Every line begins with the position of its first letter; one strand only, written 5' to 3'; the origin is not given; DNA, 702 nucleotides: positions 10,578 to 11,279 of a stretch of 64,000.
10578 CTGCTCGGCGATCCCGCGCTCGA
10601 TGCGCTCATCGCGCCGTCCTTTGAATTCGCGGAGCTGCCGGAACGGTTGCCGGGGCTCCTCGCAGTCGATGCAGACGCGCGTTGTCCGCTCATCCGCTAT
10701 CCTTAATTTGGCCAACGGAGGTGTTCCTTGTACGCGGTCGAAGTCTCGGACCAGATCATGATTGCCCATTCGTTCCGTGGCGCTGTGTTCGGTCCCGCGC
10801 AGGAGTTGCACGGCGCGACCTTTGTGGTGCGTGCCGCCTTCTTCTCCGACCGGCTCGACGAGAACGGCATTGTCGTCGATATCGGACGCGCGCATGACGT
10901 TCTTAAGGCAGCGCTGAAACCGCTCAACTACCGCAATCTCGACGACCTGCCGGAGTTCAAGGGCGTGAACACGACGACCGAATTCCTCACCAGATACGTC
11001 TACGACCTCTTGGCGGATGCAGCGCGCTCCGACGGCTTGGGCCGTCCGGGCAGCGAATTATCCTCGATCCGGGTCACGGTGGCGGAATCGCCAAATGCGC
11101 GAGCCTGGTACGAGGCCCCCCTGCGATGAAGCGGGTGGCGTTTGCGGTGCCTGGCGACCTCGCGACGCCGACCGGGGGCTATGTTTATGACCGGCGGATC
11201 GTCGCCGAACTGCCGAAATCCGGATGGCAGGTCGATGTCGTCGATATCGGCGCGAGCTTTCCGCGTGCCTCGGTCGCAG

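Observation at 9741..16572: Tightly coupled dehydrogenase / PTPS-like / glycosyltransferase / methyltransferase operon fused to a RibD-C reductase and an extended GTP cyclohydrolase II: candidate undescribed pteridine-type pathway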

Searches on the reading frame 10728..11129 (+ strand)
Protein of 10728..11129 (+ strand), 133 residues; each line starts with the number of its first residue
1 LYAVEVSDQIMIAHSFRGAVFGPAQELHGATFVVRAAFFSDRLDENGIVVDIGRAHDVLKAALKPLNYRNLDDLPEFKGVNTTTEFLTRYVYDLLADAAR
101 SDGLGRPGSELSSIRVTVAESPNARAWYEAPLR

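Call 3: search_protein_families(library=pfam, proteins=[window:10728-11129:+], max_evalue=0.01)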
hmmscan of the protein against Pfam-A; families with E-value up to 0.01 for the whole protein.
window:10728-11129:+ (133 aa): 1 family
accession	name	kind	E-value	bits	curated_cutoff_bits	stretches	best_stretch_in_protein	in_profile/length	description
PF01242.24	PTPS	-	6.2e-22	78.3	22.4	1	4-129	2-119/121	6-pyruvoyl tetrahydropterin synthase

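Call 4: search_protein_families(library=ncbifam, proteins=[window:10728-11129:+], max_evalue=0.01)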
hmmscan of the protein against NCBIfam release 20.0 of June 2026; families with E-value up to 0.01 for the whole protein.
window:10728-11129:+ (133 aa): 2 families
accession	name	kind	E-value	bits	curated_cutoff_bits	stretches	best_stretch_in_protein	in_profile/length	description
TIGR03367.1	queuosine_QueD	equivalog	9.6e-09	35.5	89.25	1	6-96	4-91/92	6-carboxytetrahydropterin synthase QueD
TIGR00039.1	6PTHBS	subfamily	1.7e-05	25.1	125.5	1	5-101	5-100/124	6-pyruvoyl tetrahydropterin synthase/6-carboxytetrahydropterin synthase family protein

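Call 10: search_solved_structures(query=window:10728-11129:+, max_evalue=0.01, show_alignments=2)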
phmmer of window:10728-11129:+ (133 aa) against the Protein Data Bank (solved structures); distinct sequences matched with E-value up to 0.01: 7.
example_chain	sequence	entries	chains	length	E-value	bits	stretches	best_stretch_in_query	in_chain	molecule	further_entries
3d7j_A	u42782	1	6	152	7.5e-37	129.6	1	1-130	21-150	Uncharacterized protein SCO6650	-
4ntk_A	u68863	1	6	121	0.0022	21.4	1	24-95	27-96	6-carboxy-5,6,7,8-tetrahydropterin synthase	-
1b66_A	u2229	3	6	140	0.0026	21.3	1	27-95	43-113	6-PYRUVOYL TETRAHYDROPTERIN SYNTHASE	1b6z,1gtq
3qna_A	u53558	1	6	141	0.0032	20.9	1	24-95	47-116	6-carboxy-5,6,7,8-tetrahydropterin synthase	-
3i2b_A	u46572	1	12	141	0.0041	20.6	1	28-96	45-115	6-pyruvoyl tetrahydrobiopterin synthase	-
4ntm_A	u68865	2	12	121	0.0044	20.5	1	25-95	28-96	6-carboxy-5,6,7,8-tetrahydropterin synthase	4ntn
3qn0_A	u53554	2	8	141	0.0063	20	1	25-95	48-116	6-carboxy-5,6,7,8-tetrahydropterin synthase | 6-pyruvoyl tetrahydrobiopterin synthase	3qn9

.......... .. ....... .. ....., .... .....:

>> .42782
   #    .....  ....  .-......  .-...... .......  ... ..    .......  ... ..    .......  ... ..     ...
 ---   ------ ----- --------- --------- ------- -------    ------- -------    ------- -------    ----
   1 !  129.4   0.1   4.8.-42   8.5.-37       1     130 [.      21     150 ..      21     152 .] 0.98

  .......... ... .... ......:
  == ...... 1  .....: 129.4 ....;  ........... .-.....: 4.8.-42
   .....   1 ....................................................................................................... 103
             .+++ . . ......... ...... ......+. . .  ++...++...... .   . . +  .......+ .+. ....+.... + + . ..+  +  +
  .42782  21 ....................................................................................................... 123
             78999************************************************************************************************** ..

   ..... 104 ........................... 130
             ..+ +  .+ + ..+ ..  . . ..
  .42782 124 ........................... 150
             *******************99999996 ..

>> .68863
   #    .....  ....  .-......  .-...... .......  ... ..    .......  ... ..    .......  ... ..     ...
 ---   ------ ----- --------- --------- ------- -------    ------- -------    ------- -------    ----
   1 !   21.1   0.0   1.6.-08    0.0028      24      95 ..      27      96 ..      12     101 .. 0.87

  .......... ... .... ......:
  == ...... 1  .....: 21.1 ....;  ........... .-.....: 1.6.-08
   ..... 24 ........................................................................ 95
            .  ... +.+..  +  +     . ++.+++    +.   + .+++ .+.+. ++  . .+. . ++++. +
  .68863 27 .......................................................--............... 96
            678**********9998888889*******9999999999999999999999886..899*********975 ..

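Call 13: find_homologous_proteins(query=window:10728-11129:+, max_evalue=0.00001)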
Query window:10728-11129:+ (133 aa): 8000 proteins with E <= 0.00001 among 8000 candidates; the best 120 are listed.
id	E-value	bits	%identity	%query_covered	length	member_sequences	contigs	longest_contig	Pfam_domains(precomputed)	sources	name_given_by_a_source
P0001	1.2e-77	276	96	100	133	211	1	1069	PF01242.25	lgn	-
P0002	1.1e-75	270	94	100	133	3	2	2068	PF01242.25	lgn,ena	-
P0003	4.0e-74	265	92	100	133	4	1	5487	PF01242.25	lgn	-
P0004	1.5e-73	263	92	100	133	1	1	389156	PF01242.25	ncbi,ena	-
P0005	5.6e-73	261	92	100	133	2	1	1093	PF01242.25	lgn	-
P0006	7.7e-73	261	91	100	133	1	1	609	PF01242.25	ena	-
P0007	1.3e-72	260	89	100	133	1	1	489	PF01242.25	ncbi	-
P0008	1.3e-72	260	91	100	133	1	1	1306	PF01242.25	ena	-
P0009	2.2e-72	259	91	100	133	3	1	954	PF01242.25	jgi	jgi:6-pyruvoyl-tetrahydropterin synthase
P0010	5.9e-72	258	89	100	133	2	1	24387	PF01242.25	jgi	jgi:6-pyruvoyl-tetrahydropterin synthase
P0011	7.5e-72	257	90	100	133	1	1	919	PF01242.25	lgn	-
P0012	7.9e-72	257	89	100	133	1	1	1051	PF01242.25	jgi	jgi:6-pyruvoyl-tetrahydropterin synthase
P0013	2.0e-71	256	89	100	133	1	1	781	PF01242.25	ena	-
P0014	2.1e-71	256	90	100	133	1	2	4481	PF01242.25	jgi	jgi:6-pyruvoyl-tetrahydropterin synthase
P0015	1.0e-70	254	90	100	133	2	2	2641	PF01242.25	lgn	-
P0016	2.0e-70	253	89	99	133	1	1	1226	PF01242.25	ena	-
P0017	1.0e-69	250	89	99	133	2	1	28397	PF01242.25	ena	-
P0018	1.1e-69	250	89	99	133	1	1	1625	PF01242.25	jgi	jgi:6-pyruvoyl-tetrahydropterin synthase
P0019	2.1e-69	249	88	99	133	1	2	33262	PF01242.25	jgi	-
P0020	3.5e-69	249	89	99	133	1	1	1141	PF01242.25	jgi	jgi:6-pyruvoyl-tetrahydropterin synthase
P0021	5.2e-69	248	88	99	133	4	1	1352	PF01242.25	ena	-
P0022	1.4e-68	247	86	99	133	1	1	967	PF01242.25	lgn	-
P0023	2.0e-68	246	87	99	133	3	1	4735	PF01242.25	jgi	jgi:6-pyruvoyl-tetrahydropterin synthase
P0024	5.1e-68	245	87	99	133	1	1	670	PF01242.25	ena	-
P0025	1.3e-67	244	86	100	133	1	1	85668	PF01242.25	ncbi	-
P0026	2.7e-67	243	86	99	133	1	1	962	PF01242.25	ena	-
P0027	2.7e-67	243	85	99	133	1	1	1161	PF01242.25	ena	-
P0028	3.4e-67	242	85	99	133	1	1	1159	PF01242.25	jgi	jgi:6-pyruvoyl-tetrahydropterin synthase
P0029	5.1e-67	242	84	99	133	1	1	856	PF01242.25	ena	-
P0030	6.9e-67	241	87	99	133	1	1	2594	PF01242.25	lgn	-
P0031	7.0e-67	241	85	99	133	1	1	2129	PF01242.25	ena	-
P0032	9.7e-67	241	84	99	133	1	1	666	PF01242.25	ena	-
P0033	9.7e-67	241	85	99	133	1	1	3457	PF01242.25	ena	-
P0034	1.0e-66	241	85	99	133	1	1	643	PF01242.25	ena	-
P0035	1.0e-66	241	85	99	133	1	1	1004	PF01242.25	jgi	jgi:6-pyruvoyl-tetrahydropterin synthase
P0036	1.0e-66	241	86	99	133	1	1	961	PF01242.25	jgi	jgi:6-pyruvoyl-tetrahydropterin synthase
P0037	1.3e-66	240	85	99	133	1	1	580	PF01242.25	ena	-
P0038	1.5e-66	240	83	99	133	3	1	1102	PF01242.25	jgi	-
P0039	1.5e-66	240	84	99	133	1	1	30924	PF01242.25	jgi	jgi:6-pyruvoyl-tetrahydropterin synthase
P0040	1.7e-66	240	85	99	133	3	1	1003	PF01242.25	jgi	jgi:6-pyruvoyl-tetrahydropterin synthase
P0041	1.7e-66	240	83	99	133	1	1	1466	PF01242.25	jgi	-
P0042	2.4e-66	240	84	99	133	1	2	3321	PF01242.25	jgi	jgi:6-pyruvoyl-tetrahydropterin synthase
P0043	2.6e-66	239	85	99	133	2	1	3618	PF01242.25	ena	-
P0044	2.6e-66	239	84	99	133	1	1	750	PF01242.25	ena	-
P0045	2.7e-66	239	83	98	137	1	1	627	PF01242.25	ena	-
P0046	3.1e-66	239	84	99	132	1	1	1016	PF01242.25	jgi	jgi:6-pyruvoyl-tetrahydropterin synthase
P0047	3.2e-66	239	89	95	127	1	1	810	PF01242.25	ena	-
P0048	4.5e-66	239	83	99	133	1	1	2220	PF01242.25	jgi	jgi:6-pyruvoyl-tetrahydropterin synthase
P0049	4.7e-66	239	84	99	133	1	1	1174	PF01242.25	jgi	jgi:6-pyruvoyl-tetrahydropterin synthase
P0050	5.2e-66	238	90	92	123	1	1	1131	PF01242.25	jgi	jgi:6-pyruvoyl-tetrahydropterin synthase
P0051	5.3e-66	238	83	99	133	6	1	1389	PF01242.25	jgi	jgi:6-pyruvoyl-tetrahydropterin synthase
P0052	5.3e-66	238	84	98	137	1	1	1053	PF01242.25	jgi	jgi:6-pyruvoyl-tetrahydropterin synthase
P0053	5.5e-66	238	82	99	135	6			PF01242.25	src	-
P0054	6.5e-66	238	84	99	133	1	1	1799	PF01242.25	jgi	jgi:6-pyruvoyl-tetrahydropterin synthase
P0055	6.6e-66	238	84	99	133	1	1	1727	PF01242.25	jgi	jgi:6-pyruvoyl-tetrahydropterin synthase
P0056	6.9e-66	238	85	99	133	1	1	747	PF01242.25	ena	-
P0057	8.9e-66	238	83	99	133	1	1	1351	PF01242.25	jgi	jgi:6-pyruvoyl-tetrahydropterin synthase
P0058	9.3e-66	238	84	99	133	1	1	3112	PF01242.25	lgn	-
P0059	9.5e-66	238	83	99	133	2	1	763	PF01242.25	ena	-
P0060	9.6e-66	238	83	99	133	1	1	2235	PF01242.25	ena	-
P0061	9.7e-66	238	83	99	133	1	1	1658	PF01242.25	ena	-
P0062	1.3e-65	237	84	99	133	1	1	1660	PF01242.25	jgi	jgi:6-pyruvoyl-tetrahydropterin synthase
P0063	1.3e-65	237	84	99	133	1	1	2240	PF01242.25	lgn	-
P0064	1.3e-65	237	83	99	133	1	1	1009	PF01242.25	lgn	-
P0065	1.4e-65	237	83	99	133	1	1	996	PF01242.25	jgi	jgi:6-pyruvoyl-tetrahydropterin synthase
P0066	1.7e-65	237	83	99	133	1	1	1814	PF01242.25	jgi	jgi:6-pyruvoyl-tetrahydropterin synthase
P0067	2.4e-65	236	83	99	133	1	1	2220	PF01242.25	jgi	jgi:6-pyruvoyl-tetrahydropterin synthase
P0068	2.5e-65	236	84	99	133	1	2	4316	PF01242.25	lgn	-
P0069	2.7e-65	236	84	97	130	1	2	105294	PF01242.25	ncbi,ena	-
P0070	3.1e-65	236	85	99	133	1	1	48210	PF01242.25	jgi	jgi:6-pyruvoyl-tetrahydropterin synthase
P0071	3.6e-65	236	82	99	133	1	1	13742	PF01242.25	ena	-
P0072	3.9e-65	236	82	99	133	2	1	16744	PF01242.25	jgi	-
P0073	6.1e-65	235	83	99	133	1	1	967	PF01242.25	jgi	jgi:6-pyruvoyl-tetrahydropterin synthase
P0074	6.3e-65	235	83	99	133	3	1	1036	PF01242.25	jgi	jgi:6-pyruvoyl-tetrahydropterin synthase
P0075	6.3e-65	235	82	99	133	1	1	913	PF01242.25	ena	-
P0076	6.8e-65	235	82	99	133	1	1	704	PF01242.25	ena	-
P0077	7.5e-65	235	81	99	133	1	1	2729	PF01242.25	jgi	jgi:6-pyruvoyl-tetrahydropterin synthase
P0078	8.6e-65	235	83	99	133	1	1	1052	PF01242.25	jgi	jgi:6-pyruvoyl-tetrahydropterin synthase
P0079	8.8e-65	235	82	99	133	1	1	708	PF01242.25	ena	-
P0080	9.9e-65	234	83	99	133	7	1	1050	PF01242.25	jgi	-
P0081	1.2e-64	234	83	99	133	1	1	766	PF01242.25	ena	-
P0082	1.2e-64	234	83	99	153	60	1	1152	PF01242.25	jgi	-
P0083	1.3e-64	234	82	99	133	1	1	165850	PF01242.25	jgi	jgi:6-pyruvoyl-tetrahydropterin synthase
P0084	1.3e-64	234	83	99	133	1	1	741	PF01242.25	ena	-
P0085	1.3e-64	234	83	99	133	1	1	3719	PF01242.25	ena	-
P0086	1.4e-64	234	81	99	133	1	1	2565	PF01242.25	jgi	jgi:6-pyruvoyl-tetrahydropterin synthase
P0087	1.7e-64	234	83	99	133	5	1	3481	PF01242.25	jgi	jgi:6-pyruvoyl-tetrahydropterin synthase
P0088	1.8e-64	234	84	99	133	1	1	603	PF01242.25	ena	-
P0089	1.8e-64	234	83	99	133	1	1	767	PF01242.25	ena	-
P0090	1.9e-64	233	81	99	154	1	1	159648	PF01242.25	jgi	jgi:6-pyruvoyl-tetrahydropterin synthase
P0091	1.9e-64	233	80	99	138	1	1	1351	PF01242.25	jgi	jgi:6-pyruvoyl-tetrahydropterin synthase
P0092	2.2e-64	233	82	99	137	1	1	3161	PF01242.25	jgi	jgi:6-pyruvoyl-tetrahydropterin synthase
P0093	2.3e-64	233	83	99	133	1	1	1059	PF01242.25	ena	-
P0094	2.3e-64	233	81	99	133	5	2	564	PF01242.25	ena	-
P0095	2.3e-64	233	81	99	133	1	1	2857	PF01242.25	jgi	jgi:6-pyruvoyl-tetrahydropterin synthase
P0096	2.3e-64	233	80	99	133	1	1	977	PF01242.25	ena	-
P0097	2.4e-64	233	81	99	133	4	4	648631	PF01242.25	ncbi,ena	-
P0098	2.4e-64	233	83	99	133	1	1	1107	PF01242.25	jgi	-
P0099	2.5e-64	233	83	99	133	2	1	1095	PF01242.25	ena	-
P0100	2.5e-64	233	83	99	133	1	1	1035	PF01242.25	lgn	-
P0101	3.3e-64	233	83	99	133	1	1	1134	PF01242.25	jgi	jgi:6-pyruvoyl-tetrahydropterin synthase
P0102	3.3e-64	233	82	99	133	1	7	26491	PF01242.25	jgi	jgi:6-pyruvoyl-tetrahydropterin synthase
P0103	3.4e-64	233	82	99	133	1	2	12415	PF01242.25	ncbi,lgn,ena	-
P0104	3.4e-64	233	83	99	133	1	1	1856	PF01242.25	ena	-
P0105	3.5e-64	233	82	99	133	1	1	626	PF01242.25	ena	-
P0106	3.6e-64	233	82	99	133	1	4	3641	PF01242.25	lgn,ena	-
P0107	3.7e-64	232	80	99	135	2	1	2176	PF01242.25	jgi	jgi:6-pyruvoyl-tetrahydropterin synthase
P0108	4.4e-64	232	82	99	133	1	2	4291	PF01242.25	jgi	jgi:6-pyruvoyl-tetrahydropterin synthase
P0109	4.4e-64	232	83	99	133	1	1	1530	PF01242.25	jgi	jgi:6-pyruvoyl-tetrahydropterin synthase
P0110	4.5e-64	232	81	99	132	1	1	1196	PF01242.25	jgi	jgi:6-pyruvoyl-tetrahydropterin synthase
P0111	4.5e-64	232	82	99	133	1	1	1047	PF01242.25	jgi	jgi:6-pyruvoyl-tetrahydropterin synthase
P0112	4.8e-64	232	83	99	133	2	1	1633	PF01242.25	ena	-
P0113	4.8e-64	232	81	99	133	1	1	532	PF01242.25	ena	-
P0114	5.5e-64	232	82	99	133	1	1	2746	PF01242.25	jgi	jgi:6-pyruvoyl-tetrahydropterin synthase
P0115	5.5e-64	232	82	99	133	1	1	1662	PF01242.25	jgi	jgi:6-pyruvoyl-tetrahydropterin synthase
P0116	6.3e-64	232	82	99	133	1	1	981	PF01242.25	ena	-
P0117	7.8e-64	231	81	99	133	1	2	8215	PF01242.25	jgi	-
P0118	8.5e-64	231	81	99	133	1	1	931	PF01242.25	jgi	jgi:6-pyruvoyl-tetrahydropterin synthase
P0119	9.1e-64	231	83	99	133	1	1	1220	PF01242.25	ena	-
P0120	1.0e-63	231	84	99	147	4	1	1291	PF01242.25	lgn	-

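Call 15: find_related_loci(query=A1, collection=genome_contigs, flank=10000)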
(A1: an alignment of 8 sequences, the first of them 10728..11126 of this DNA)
Query A1 (133 aa) in genome_contigs; peptide patterns used: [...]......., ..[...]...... (x = any residue, [..] = any of these).
600 stretches matched a pattern (row limit reached: there are more); 591 encode a relative of the query (tblastn E <= 1e-3); the best 80 are kept; 80 distinct loci.
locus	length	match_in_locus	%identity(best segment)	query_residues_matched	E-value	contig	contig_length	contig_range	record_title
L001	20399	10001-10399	95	1-133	3e-83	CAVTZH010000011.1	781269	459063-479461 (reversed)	MAG: uncultured Alphaproteobacteria bacterium isolate MFD09267.bin.2.200 genome assembly, contig: contig_46711, whole ge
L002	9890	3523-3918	79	1-132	4e-68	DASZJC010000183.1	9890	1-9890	MAG TPA_asm: Xanthobacteraceae bacterium isolate SMAG_U6619 k141_2689866, whole genome shotgun sequence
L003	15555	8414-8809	77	1-132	2e-65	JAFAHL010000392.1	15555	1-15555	MAG: Hyphomicrobiales bacterium isolate CP_BE_BS_20 BE_BS_k147_6667663, whole genome shotgun sequence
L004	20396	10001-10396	75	1-132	2e-65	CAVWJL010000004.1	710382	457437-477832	MAG: uncultured Alphaproteobacteria bacterium isolate MFD02242.bin.2.31 genome assembly, contig: contig_19289, whole gen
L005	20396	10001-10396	75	1-132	2e-65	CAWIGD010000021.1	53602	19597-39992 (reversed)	MAG: uncultured Alphaproteobacteria bacterium isolate MFD00392.bin.2.84 genome assembly, contig: contig_23414, whole gen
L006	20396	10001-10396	77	1-132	4e-65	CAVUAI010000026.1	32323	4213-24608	MAG: uncultured Alphaproteobacteria bacterium isolate MFD09267.bin.1.185 genome assembly, contig: contig_22575, whole ge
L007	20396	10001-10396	73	1-132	5e-65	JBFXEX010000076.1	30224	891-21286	MAG: Xanthobacteraceae bacterium isolate CA_2019_TPIn_126 NODE_4785_length_30224_cov_5.276506_TPIn, whole genome shotgun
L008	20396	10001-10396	75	1-132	2e-64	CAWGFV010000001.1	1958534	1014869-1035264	MAG: uncultured Alphaproteobacteria bacterium isolate MFD05512.bin.1.169 genome assembly, contig: contig_11616, whole ge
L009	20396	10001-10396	76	1-132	2e-64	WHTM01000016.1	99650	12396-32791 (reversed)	MAG: Hyphomicrobiales bacterium isolate Dino_bin37 NODE_203_length_99650_cov_4.59522, whole genome shotgun sequence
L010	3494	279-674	74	1-132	2e-64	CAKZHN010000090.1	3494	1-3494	MAG TPA_asm: uncultured Rhodoplanes sp. isolate SRR6145091_bin.7_CONCOCT_v1.1_MAG genome assembly, contig: ERZ1023350.13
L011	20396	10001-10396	73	1-132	1e-63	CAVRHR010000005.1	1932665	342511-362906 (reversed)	MAG: uncultured Alphaproteobacteria bacterium isolate MFD05521.bin.1.30 genome assembly, contig: contig_18384, whole gen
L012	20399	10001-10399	74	1-133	2e-63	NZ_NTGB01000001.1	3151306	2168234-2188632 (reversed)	Polynucleobacter rarus strain MT-CBb6A5 Ga0100209_11, whole genome shotgun sequence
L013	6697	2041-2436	73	1-132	2e-62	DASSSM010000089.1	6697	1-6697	MAG TPA_asm: Pseudolabrys sp. isolate SMAG_U515 k141_544015, whole genome shotgun sequence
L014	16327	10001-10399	74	1-133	4e-62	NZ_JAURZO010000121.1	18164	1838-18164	MAG: Zwartia sp. isolate E6_concoct.bin.180 E6_k141_243416, whole genome shotgun sequence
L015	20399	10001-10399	71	1-133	8e-62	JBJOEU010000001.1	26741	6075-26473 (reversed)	MAG: Pseudomonadota bacterium isolate riogrande_2019_sw_WHONDRS-S19S_0066_F_bin.14 scaffold_216, whole genome shotgun se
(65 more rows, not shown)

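Call 31: find_encoding_contigs(protein=P0097, flank=10000, max_places=4)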
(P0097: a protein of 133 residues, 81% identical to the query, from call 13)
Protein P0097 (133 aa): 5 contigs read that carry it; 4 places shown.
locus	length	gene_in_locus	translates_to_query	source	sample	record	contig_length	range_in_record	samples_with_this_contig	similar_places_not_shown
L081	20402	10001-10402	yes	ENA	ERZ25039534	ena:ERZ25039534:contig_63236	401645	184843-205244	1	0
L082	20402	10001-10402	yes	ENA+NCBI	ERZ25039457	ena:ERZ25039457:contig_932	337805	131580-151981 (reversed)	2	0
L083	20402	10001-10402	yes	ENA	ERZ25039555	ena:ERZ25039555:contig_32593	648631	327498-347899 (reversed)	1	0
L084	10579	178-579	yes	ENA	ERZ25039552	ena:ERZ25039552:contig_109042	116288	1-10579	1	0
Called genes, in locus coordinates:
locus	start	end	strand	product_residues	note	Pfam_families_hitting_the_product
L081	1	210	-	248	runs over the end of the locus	-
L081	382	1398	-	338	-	PF14891:Peptidase_M91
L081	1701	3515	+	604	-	PF00920:ILVD_EDD_N, PF24877:ILV_EDD_C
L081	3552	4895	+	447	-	-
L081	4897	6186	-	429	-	PF00072:Response_reg (weak), PF00563:EAL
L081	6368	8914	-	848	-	PF13632:Glyco_trans_2_3, PF05050:Methyltransf_21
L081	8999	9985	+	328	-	PF00107:ADH_zinc_N (weak)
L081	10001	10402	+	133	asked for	PF01242:PTPS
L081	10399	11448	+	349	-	PF13439:Glyco_transf_4 (weak), PF20706:GT4-conflict, PF00534:Glycos_transf_1, PF13692:Glyco_trans_1_4, PF13524:Glyco_trans_1_2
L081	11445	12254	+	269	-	PF13649:Methyltransf_25 (weak)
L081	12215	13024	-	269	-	PF01872:RibD_C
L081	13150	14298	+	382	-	PF00925:GTP_cyclohydro2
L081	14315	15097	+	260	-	PF02633:Creatininase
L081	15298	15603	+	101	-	PF04800:NDUS4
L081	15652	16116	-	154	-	PF02643:DUF192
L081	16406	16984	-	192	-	PF00313:CSD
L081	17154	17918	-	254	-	PF02146:SIR2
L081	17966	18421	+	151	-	PF00903:Glyoxalase, PF13669:Glyoxalase_4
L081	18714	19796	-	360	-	-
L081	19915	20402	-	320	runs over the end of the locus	-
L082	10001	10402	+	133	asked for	PF01242:PTPS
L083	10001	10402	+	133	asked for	PF01242:PTPS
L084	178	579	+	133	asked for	PF01242:PTPS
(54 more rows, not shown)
